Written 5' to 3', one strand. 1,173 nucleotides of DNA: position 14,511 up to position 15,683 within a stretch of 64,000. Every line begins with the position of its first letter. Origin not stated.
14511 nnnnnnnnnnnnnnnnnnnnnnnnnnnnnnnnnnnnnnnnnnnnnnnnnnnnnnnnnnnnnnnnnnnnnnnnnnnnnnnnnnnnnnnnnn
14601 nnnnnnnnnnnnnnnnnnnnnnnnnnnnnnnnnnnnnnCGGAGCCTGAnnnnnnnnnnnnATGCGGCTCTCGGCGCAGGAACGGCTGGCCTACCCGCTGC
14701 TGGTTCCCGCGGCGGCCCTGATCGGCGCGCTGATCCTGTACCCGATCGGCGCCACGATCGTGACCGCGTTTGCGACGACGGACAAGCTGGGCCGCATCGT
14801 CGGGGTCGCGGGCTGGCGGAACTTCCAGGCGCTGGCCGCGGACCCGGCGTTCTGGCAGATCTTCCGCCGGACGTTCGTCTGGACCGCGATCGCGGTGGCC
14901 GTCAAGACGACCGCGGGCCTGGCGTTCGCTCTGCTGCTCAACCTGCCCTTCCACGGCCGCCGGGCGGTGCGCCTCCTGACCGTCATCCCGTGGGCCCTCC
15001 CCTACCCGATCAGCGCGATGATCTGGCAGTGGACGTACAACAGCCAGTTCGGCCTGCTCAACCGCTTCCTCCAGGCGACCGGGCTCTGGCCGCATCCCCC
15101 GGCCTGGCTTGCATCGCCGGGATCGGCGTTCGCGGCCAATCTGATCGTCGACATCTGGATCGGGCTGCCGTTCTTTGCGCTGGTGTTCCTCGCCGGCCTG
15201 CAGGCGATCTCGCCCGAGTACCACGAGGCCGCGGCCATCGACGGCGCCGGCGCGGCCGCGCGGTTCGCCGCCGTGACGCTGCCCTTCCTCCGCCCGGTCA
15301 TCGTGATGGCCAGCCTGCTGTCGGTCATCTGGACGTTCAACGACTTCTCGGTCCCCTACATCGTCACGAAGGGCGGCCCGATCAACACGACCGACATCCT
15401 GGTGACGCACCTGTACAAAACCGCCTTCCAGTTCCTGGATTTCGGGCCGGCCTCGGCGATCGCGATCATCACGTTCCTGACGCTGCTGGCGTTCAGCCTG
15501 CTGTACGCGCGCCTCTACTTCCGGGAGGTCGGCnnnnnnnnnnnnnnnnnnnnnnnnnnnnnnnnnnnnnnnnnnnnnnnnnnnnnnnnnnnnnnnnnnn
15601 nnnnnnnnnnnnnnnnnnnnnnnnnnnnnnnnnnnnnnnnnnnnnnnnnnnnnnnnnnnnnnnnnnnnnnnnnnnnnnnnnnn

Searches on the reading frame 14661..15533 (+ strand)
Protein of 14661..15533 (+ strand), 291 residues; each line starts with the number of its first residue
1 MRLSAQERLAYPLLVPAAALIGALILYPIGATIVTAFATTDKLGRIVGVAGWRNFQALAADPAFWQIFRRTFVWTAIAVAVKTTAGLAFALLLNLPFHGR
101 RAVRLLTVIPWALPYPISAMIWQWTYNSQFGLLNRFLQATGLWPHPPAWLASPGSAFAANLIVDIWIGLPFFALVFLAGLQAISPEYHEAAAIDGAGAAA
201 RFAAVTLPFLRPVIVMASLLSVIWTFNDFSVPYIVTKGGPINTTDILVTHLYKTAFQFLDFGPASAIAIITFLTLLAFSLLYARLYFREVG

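Call 40: find_encoding_contigs(protein=window:14661-15533:+, flank=10000, max_places=10)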
Protein window:14661-15533:+ (291 aa): 18 contigs read that carry it; 10 places shown.
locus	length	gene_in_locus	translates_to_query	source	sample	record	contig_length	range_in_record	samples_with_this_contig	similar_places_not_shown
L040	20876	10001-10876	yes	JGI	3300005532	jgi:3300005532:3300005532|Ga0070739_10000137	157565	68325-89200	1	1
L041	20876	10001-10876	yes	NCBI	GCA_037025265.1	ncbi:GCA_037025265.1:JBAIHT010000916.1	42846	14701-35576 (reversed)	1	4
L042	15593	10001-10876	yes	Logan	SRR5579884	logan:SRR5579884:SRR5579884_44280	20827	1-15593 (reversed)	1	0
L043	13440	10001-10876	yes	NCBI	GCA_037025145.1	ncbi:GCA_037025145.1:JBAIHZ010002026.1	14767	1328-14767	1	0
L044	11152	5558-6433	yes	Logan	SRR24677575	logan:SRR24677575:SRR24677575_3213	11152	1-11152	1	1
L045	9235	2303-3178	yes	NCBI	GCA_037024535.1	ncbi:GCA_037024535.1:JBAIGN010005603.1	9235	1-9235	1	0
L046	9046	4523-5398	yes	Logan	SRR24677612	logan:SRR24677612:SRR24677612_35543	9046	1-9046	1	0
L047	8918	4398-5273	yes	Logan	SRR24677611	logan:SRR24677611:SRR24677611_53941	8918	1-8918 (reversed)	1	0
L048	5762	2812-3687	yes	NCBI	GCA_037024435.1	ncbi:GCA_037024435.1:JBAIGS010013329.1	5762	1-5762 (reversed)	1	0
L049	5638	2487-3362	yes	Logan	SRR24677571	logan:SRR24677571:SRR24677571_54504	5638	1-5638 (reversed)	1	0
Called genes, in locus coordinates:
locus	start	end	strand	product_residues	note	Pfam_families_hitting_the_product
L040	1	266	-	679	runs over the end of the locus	PF01970:TctA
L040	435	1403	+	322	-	PF04909:Amidohydro_2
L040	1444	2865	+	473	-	PF20695:UbiD_N, PF01977:UbiD, PF20696:UbiD_C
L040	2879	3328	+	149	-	-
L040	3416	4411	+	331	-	PF13379:NMT1_2, PF09084:NMT1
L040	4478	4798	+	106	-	-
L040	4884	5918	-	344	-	PF07883:Cupin_2, PF00190:Cupin_1 (weak), PF07883:Cupin_2 (weak)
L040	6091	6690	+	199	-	PF02441:Flavoprotein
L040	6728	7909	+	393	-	PF01070:FMN_dh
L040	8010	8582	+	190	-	PF25087:GMPPB_C (faint), PF25084:LbH_EIF2B (faint), PF00132:Hexapep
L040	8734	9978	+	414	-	PF01547:SBP_bac_1, PF13416:SBP_bac_8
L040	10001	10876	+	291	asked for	PF00528:BPD_transp_1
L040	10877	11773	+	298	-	PF00528:BPD_transp_1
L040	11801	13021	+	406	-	PF07969:Amidohydro_3, PF01979:Amidohydro_1 (weak)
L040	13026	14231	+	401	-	-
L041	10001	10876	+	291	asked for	PF00528:BPD_transp_1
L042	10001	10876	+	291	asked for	PF00528:BPD_transp_1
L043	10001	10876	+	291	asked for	PF00528:BPD_transp_1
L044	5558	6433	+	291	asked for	PF00528:BPD_transp_1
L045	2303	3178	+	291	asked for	PF00528:BPD_transp_1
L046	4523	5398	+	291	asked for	PF00528:BPD_transp_1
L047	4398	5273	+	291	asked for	PF00528:BPD_transp_1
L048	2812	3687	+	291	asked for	PF00528:BPD_transp_1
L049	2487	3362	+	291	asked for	PF00528:BPD_transp_1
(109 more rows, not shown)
